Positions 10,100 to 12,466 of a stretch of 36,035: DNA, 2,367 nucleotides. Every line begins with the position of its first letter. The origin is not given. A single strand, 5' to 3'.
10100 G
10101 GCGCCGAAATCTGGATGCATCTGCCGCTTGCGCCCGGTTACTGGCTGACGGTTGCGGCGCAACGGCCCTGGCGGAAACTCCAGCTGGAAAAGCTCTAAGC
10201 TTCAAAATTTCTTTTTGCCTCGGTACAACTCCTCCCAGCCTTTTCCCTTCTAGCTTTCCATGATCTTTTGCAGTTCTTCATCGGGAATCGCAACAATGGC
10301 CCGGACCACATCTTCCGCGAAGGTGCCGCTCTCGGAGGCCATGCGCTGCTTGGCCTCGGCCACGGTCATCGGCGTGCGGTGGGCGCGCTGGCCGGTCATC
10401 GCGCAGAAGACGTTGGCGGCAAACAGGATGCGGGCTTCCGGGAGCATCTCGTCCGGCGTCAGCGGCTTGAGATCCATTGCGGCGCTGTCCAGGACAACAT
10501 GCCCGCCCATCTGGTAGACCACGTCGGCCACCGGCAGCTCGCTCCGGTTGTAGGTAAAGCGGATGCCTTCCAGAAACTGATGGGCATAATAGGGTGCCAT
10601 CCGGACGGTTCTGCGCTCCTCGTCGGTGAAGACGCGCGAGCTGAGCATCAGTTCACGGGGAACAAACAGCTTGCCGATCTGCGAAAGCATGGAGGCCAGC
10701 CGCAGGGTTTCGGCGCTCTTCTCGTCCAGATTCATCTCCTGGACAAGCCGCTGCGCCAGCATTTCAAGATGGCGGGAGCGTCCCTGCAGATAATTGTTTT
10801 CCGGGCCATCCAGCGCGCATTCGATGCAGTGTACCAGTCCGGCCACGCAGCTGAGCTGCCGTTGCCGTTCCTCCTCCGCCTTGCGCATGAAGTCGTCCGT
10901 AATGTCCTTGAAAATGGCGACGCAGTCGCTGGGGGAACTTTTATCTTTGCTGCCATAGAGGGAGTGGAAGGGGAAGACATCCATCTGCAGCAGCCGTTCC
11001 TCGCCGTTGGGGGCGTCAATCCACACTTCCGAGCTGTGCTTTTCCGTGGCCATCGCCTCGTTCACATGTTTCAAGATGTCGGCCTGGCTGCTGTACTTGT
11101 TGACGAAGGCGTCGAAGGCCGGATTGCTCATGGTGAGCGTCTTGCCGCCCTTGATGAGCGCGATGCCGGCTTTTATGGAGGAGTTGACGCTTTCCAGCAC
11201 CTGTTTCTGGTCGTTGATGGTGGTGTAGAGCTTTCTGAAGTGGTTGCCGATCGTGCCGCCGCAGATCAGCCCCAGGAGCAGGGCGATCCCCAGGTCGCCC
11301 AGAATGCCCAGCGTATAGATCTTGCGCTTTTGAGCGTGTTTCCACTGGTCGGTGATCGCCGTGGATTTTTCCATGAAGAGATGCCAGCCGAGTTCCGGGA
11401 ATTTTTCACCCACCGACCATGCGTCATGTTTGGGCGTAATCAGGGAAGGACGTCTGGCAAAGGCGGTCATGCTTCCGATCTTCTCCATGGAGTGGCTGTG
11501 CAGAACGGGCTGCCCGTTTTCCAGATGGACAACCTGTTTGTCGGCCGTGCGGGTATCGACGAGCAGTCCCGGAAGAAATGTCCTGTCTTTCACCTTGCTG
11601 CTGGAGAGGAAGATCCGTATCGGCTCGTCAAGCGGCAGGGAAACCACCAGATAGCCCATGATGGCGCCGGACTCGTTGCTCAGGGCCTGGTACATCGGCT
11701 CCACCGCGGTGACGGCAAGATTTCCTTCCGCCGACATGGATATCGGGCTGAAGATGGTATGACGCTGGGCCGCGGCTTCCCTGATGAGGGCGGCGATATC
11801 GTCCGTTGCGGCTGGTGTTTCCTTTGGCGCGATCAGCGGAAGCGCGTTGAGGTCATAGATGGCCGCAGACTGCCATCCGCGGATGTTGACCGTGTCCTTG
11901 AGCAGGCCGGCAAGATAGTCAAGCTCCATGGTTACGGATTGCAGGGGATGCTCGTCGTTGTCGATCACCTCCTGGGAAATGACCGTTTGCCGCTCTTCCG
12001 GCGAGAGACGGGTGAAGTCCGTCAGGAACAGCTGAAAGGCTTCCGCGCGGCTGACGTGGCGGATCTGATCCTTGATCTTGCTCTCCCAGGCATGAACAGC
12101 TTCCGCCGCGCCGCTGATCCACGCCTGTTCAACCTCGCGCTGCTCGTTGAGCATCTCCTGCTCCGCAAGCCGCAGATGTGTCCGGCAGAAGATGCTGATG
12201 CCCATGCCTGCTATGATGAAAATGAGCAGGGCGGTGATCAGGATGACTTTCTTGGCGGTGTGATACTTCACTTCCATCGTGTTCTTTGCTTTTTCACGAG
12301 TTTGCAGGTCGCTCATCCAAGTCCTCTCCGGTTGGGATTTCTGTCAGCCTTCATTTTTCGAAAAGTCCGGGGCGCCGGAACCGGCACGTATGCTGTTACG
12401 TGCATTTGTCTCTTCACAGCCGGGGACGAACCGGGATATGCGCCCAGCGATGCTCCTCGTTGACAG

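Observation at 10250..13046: LapG-like periplasmic protease paired with a LapD-like receptor whose cytoplasmic domain is a fully degenerate HD-GYP module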

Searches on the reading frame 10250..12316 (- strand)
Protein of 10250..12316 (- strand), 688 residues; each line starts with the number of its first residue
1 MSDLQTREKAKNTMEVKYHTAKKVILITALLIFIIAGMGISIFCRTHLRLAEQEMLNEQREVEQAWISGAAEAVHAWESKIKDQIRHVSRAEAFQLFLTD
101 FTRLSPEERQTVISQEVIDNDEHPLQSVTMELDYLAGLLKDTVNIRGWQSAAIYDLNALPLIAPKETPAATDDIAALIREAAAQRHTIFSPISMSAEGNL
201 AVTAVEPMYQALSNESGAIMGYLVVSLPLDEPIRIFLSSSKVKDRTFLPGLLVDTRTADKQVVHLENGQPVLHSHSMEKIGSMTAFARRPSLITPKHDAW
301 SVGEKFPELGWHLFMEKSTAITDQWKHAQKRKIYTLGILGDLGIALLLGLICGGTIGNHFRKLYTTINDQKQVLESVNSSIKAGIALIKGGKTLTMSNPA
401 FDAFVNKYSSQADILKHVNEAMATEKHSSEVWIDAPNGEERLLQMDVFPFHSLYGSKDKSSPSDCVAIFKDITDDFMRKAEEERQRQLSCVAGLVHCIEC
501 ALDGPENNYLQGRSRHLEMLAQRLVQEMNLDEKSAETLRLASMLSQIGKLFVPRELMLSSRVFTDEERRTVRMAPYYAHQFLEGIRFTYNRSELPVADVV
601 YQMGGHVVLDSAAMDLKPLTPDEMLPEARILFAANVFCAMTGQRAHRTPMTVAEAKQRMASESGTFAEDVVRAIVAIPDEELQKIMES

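Call 3: search_protein_families(library=pfam, proteins=[window:10250-12316:-], max_evalue=1)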
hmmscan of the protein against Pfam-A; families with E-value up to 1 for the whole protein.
window:10250-12316:- (688 aa): 2 families
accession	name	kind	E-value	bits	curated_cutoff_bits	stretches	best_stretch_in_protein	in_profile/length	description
PF13487.12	HD_5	-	5.2e-21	75.6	27.2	1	508-665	12-164/170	HD domain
PF08448.16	PAS_4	-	0.00027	21.6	23.1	0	402-452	42-90/110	PAS fold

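Call 4: search_protein_families(library=ncbifam, proteins=[window:10250-12316:-], max_evalue=1)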
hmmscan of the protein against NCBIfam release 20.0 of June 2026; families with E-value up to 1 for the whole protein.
window:10250-12316:- (688 aa): 2 families
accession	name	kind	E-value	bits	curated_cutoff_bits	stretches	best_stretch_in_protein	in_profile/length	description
NF053512.1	nitric_RR_NosR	exception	3.2e-09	36.3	400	1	508-681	190-357/422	response regulator c-di-GMP phosphodiesterase, NosR family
NF046044.1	PnpS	equivalog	0.0028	16.7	400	1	359-484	42-170/390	two-component system histidine kinase PnpS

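Call 8: find_homologous_proteins(query=window:10250-12316:-, max_evalue=0.001)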
Query window:10250-12316:- (688 aa): 8 proteins with E <= 0.001 among 8000 candidates.
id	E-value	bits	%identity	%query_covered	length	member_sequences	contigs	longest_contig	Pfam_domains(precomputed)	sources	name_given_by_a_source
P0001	0.0e+0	1539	100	100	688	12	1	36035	PF13487.13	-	-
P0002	0.0e+0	1347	87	100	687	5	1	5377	PF13487.13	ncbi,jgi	jgi:HD-GYP domain-containing protein (c-di-GMP phosphodiesterase class II)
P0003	4.7e-86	308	30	93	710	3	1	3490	PF13426.14,PF13487.13,PF08448.17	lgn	-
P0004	3.7e-73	265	28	96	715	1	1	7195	PF12860.14,PF13487.13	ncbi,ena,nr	ncbi:MAG: histidine kinase [Desulfovibrio sp.]|nr:histidine kinase [Desulfovibrio sp.]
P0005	6.7e-72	261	28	92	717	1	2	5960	PF13487.13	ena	-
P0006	1.0e-70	257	29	92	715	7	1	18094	PF12860.14,PF13487.13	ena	-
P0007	1.6e-69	253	28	93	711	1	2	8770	PF12860.14,PF13487.13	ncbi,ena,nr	ncbi:MAG: histidine kinase [Desulfovibrio sp.]|nr:histidine kinase [Desulfovibrio sp.]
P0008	8.5e-68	247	29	96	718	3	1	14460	PF12860.14,PF13487.13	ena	-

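Call 10: find_encoding_contigs(protein=P0006, flank=6000, max_places=3)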
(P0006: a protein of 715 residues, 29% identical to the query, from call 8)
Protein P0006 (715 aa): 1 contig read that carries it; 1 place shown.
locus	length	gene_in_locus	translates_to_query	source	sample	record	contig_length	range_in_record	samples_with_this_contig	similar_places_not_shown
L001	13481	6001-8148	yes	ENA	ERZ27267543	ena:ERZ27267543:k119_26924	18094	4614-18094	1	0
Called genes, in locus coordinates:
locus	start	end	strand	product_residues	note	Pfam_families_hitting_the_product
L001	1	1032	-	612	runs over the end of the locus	PF25919:BSH_CusB (faint), PF25973:BSH_CzcB (weak), PF25984:BSH_YknX (faint), PF25994:HH_AprE, PF26002:Beta-barrel_AprE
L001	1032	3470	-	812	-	PF00664:ABC_membrane, PF00005:ABC_tran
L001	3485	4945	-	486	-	PF02321:OEP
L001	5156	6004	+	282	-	PF06035:Peptidase_C93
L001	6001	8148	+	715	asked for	PF12860:PAS_7 (faint), PF13487:HD_5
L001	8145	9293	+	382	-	PF01041:DegT_DnrJ_EryC1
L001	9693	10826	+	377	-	PF01168:Ala_racemase_N, PF00842:Ala_racemase_C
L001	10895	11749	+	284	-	PF06990:Gal-3-0_sulfotr (weak)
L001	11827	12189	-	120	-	PF04519:Bactofilin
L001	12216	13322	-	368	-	PF01098:FTSW_RODA_SPOVE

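Call 11: find_encoding_contigs(protein=P0008, flank=6000, max_places=3)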
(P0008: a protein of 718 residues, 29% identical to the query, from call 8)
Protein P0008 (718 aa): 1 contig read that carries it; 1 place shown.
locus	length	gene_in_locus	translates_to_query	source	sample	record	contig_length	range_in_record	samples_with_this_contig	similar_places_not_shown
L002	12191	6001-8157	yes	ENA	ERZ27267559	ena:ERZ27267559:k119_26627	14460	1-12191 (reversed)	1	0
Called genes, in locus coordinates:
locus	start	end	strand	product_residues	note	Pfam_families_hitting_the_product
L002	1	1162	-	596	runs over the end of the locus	PF25973:BSH_CzcB (weak), PF25984:BSH_YknX (faint), PF25994:HH_AprE, PF26002:Beta-barrel_AprE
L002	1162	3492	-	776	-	PF00664:ABC_membrane, PF00005:ABC_tran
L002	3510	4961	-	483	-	PF02321:OEP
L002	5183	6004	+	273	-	PF06035:Peptidase_C93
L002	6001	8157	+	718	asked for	PF12860:PAS_7 (faint), PF13487:HD_5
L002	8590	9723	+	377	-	PF01168:Ala_racemase_N, PF00842:Ala_racemase_C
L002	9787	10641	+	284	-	PF06990:Gal-3-0_sulfotr (weak)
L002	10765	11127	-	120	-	PF04519:Bactofilin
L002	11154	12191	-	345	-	?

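Call 20: search_solved_structures(query=window:10250-12316:-, max_evalue=0.001, show_alignments=4)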
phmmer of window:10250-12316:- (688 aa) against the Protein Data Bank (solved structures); distinct sequences matched with E-value up to 0.001: 3.
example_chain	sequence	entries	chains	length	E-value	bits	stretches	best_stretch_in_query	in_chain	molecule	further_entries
9rc0_A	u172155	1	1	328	1e-20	77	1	365-676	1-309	HD domain/sensory box protein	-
9rbz_A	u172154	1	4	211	5.2e-18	68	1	491-676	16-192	HD domain/sensory box protein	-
4mcw_A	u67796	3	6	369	0.00011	24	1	517-585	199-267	Metal dependent phosphohydrolase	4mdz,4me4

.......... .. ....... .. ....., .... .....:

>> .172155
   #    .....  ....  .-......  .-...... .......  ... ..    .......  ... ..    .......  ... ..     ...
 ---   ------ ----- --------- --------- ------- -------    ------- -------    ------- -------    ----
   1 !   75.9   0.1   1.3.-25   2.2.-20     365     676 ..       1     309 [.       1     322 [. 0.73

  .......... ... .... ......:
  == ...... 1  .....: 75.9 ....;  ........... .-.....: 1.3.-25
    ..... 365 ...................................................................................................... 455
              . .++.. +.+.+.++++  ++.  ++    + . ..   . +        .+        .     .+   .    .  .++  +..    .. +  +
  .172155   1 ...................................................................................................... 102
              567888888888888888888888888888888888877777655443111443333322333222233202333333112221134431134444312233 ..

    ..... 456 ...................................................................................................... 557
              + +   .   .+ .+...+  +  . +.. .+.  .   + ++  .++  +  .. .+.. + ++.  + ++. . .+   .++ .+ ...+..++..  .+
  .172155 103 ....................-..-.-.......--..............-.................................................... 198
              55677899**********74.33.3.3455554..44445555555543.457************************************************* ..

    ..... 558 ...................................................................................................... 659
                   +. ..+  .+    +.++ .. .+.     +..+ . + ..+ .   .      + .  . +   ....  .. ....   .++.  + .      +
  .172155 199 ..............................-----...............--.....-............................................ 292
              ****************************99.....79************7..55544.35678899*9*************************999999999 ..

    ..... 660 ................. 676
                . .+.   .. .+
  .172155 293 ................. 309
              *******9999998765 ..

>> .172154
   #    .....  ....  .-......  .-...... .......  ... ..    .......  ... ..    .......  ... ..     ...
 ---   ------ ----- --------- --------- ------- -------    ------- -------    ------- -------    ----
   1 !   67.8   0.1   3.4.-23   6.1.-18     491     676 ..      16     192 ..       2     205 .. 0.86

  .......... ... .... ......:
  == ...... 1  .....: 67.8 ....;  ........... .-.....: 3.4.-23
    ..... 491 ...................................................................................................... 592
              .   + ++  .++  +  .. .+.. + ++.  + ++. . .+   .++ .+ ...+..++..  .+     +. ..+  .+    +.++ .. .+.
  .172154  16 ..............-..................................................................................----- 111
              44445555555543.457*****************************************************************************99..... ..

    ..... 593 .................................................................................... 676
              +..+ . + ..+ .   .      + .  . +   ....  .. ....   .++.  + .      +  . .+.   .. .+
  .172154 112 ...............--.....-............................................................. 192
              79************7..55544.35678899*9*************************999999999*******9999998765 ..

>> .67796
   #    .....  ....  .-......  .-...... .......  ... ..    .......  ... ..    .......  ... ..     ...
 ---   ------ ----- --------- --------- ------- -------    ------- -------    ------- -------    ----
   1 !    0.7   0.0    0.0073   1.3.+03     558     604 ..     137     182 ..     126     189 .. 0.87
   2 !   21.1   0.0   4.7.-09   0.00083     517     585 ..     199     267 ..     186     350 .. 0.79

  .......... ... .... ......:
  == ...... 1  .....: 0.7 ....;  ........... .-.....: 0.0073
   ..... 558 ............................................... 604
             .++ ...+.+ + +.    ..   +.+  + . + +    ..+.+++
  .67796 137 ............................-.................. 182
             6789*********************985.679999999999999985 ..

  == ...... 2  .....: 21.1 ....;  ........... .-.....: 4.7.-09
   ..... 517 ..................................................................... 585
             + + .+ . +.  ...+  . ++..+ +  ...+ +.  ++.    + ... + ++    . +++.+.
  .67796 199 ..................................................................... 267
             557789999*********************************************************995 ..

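Call 23: find_related_loci(query=A1, collection=genome_contigs, flank=10000)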
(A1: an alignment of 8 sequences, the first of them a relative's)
Query A1 (688 aa) in genome_contigs; peptide patterns used: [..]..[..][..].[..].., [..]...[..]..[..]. (x = any residue, [..] = any of these).
109 stretches matched a pattern; 56 encode a relative of the query (tblastn E <= 1e-3); 56 distinct loci.
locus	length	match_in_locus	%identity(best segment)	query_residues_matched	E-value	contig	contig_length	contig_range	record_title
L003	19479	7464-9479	33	17-684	4e-105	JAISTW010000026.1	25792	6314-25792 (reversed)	MAG: Desulfovibrio sp. isolate Md513_bin41 k119_1750191, whole genome shotgun sequence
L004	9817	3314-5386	32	2-688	1e-104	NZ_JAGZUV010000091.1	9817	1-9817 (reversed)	MAG: Desulfovibrio sp. isolate L1_008_000M1_dasL1_008_000M1_concoct_91 L1_008_000M1_scaffold_3673, whole genome shotgun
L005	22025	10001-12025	34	17-688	9e-103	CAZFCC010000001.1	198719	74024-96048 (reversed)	MAG TPA_asm: uncultured Desulfovibrio sp. isolate SRP294416_co3_779 genome assembly, contig: NODE_12_length_198719_cov_1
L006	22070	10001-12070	33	2-688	1e-102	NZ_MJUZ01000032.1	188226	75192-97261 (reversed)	MAG: Desulfovibrio sp. MES5 NODE_3_length_188226_cov_52.9709_ID_5, whole genome shotgun sequence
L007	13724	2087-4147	33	4-684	3e-98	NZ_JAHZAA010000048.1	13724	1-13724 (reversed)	MAG: Desulfovibrio sp. isolate HRGM_Genome_1641 HRGM_Genome_1641_48, whole genome shotgun sequence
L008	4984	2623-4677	33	7-688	2e-97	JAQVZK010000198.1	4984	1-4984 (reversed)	MAG: Desulfovibrio sp. isolate STF2_171 NODE_62936_length_4984_cov_2.260449_Sandtown_F2, whole genome shotgun sequence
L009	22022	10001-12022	32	17-687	9e-94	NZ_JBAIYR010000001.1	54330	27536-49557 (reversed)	Desulfovibrio sp. 1188_IL3213 NODE_1_length_54330_cov_54.516706, whole genome shotgun sequence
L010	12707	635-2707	30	4-686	5e-93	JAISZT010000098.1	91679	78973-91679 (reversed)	MAG: Desulfovibrio sp. isolate Ncb351_bin103 k119_3506591, whole genome shotgun sequence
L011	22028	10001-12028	31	17-688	2e-92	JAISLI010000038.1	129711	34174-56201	MAG: Desulfovibrio sp. isolate Im510_bin1 k119_2746647, whole genome shotgun sequence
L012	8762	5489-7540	31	4-684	1e-92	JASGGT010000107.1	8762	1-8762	MAG: Desulfovibrio sp. isolate 5H096 JMF-2111-06-0005.hyb.bin.96_106, whole genome shotgun sequence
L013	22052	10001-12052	32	4-684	3e-92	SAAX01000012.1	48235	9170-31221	MAG: Deltaproteobacteria bacterium isolate INTA.CYC.066 contig-100_490, whole genome shotgun sequence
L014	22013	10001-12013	33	17-684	1e-100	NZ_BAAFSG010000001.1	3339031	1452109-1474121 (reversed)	Desulfovibrio falkowii strain 13CB8C sequence1, whole genome shotgun sequence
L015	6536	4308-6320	31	17-683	1e-90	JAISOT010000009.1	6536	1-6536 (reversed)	MAG: Desulfovibrio sp. isolate Iy174_bin55 k119_1777396, whole genome shotgun sequence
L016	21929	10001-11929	32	17-655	1e-90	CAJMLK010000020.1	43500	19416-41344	TPA_asm: uncultured bacterium isolate ERR1190746-bin.49 genome assembly, contig: NODE_637_length_43500_cov_5.269283, who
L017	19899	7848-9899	31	4-684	4e-90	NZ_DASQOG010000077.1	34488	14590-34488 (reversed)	MAG: Desulfovibrio sp. isolate SMAG_U10797 k141_139486, whole genome shotgun sequence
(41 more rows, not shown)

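Call 24: search_solved_structures(query=A1, max_evalue=1, show_alignments=0)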
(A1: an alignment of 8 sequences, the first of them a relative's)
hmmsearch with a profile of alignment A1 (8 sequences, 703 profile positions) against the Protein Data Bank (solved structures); distinct sequences matched with E-value up to 1: 8.
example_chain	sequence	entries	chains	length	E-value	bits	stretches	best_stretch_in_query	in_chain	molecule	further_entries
9rc0_A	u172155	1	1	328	4e-61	210.5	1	372-687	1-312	HD domain/sensory box protein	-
9rbz_A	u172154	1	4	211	2.7e-50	174.7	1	494-687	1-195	HD domain/sensory box protein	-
5z7c_A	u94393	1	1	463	9.9e-26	93.5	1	512-684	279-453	3'3'-cGAMP-specific phosphodiesterase 3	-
9rc2_A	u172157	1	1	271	3.7e-21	78.4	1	63-320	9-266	HD domain/sensory box protein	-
4mcw_A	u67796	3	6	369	2.2e-17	65.9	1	512-673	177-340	Metal dependent phosphohydrolase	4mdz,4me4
4r8z_A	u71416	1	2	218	2.5e-11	45.9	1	507-691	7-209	Cyclic di-GMP phosphodiesterase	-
9qq6_A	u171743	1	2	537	0.00028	22.6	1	362-431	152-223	histidine kinase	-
4yit_A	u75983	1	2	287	0.72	11.3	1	351-413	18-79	Meganuclease I-AabMI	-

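Call 39: find_encoding_contigs(protein=P0002, flank=5000, max_places=4)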
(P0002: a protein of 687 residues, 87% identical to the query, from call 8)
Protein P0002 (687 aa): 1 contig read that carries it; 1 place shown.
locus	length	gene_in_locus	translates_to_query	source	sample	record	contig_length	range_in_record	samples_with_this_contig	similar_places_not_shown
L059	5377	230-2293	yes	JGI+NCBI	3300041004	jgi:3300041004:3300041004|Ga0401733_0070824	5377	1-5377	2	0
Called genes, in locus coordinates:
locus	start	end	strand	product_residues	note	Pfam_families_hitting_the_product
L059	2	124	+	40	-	?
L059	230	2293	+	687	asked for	PF13487:HD_5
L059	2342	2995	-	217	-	PF22624:AASDHPPT_N (weak), PF01648:ACPS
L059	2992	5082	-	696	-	PF17804:TSP_NTD, PF00595:PDZ, PF17820:PDZ_6 (weak), PF03572:Peptidase_S41, PF11818:DUF3340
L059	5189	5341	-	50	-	-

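Call 40: find_encoding_contigs(protein=P0003, flank=5000, max_places=3)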
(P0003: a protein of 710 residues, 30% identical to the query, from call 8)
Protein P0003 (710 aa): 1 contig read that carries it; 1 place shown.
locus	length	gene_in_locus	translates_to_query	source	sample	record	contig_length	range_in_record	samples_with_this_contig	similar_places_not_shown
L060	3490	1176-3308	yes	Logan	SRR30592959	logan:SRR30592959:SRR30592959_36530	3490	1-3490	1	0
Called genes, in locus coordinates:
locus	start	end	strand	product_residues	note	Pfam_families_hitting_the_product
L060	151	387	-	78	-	-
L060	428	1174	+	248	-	PF06035:Peptidase_C93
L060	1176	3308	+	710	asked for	PF08448:PAS_4, PF13426:PAS_9 (faint), PF13487:HD_5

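Call 43: predict_structure(alignment_id=A1)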
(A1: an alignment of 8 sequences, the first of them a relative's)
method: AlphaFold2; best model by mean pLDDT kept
length: 688 residues; sequences in the alignment: 8
mean_pLDDT: 60.0   pTM: 0.37
mean pLDDT of the five models: 60.0, 59.2, 58.5, 53.8, 50.6
residues with pLDDT >= 90: 15; 70-90: 206; 50-70: 254; < 50: 213
segments of 3 or more residues with pLDDT < 50: 1-20, 62-89, 188-191, 193-198, 205-207, 231-323, 352-381, 452-460, 504-511, 607-610
pLDDT, mean of each block of 10 residues (from residue 1): 34 45 64 72 68 58 44 37 37 71 78 65 70 76 63 80 72 72 56 46 50 67 65 38 32 37 35 43 36 31 27 30 52 57 53 42 44 41 61 56 59 73 67 63 70 46 67 64 59 57 49 76 91 88 78 69 74 76 65 78 61 56 83 85 63 85 70 89 82
secondary structure, 60 per line:
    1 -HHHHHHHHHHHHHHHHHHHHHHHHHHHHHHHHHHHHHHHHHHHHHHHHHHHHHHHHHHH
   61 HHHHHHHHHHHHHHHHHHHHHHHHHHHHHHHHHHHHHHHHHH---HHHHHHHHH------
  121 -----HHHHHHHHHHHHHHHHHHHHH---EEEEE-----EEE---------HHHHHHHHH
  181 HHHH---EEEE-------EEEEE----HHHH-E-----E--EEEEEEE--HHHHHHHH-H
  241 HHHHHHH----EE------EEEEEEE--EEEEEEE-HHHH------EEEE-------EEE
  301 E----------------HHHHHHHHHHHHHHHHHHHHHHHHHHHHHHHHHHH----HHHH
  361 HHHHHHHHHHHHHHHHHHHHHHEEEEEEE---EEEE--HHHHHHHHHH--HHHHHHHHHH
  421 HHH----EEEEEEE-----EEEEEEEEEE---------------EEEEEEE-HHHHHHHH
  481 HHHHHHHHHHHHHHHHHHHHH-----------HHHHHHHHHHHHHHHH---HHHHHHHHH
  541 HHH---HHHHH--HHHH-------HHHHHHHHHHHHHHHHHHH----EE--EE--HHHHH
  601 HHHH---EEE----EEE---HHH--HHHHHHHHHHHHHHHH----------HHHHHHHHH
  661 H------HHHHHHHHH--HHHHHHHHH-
elements in order (helices of 4 or more, strands of 3 or more residues): H2-102 H106-114 H126-146 E150-154 E160-162 H172-184 E188-191 E199-203 H208-211 E222-228 H231-238 H240-247 E260-266 E269-275 H277-280 E287-290 E298-301 H318-352 H357-382 E383-389 E393-396 H399-408 H411-423 E428-434 E440-449 E465-471 H473-501 H513-528 H532-543 H547-551 H554-557 H565-583 H596-604 E608-610 E615-617 H626-641 H652-661 H668-676 H679-687
